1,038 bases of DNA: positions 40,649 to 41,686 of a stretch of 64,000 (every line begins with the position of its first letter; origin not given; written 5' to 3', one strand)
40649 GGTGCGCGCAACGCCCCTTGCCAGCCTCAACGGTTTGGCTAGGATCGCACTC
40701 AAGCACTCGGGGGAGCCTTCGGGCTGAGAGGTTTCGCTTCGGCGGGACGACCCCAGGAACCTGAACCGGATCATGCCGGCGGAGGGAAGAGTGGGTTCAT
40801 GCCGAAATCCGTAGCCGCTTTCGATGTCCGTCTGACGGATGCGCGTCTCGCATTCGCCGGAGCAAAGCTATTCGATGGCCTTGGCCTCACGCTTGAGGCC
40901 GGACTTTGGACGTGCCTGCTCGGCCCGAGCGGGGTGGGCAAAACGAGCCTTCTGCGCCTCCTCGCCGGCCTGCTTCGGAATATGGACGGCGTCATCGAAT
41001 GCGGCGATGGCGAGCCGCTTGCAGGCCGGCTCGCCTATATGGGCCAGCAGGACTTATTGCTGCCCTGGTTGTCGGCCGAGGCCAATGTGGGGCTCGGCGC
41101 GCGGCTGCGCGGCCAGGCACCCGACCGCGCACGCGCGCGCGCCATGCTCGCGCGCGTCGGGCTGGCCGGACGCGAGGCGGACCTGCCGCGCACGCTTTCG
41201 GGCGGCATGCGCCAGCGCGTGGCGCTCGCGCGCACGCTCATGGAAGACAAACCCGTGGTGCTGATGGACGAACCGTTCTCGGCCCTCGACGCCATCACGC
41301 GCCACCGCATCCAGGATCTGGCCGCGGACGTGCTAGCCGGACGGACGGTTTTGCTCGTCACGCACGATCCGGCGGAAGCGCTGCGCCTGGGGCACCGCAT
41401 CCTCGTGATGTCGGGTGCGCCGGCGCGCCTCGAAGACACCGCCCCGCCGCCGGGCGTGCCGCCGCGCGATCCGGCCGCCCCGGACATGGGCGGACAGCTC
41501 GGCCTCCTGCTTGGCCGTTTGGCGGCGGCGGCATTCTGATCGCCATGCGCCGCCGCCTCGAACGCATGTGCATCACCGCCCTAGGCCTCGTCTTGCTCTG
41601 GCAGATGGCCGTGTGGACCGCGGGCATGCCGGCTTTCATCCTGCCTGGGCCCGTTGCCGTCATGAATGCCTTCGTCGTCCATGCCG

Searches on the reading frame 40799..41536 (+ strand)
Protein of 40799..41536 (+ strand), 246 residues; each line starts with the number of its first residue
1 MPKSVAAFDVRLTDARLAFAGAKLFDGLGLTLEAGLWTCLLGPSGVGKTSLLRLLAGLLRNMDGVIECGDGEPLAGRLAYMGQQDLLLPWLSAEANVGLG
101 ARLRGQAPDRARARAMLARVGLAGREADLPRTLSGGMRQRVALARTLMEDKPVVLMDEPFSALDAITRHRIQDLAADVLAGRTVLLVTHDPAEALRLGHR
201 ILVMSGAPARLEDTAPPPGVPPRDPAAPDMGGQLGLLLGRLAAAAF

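Call 17: search_protein_families(library=pfam, proteins=[window:40799-41536:+], max_evalue=0.001)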
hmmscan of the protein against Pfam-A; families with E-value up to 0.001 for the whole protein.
window:40799-41536:+ (246 aa): 3 families
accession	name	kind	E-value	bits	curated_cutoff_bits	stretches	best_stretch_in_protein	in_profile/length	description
PF00005.33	ABC_tran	-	1.5e-25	90.8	25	1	26-160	2-136/137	ABC transporter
PF13304.12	AAA_21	-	2.7e-07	31.4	27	0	38-60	2-24/304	AAA domain, putative AbiEii toxin, Type IV TA system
PF13191.12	AAA_16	-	4.4e-05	24.5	32.6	1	39-180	28-161/167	AAA ATPase domain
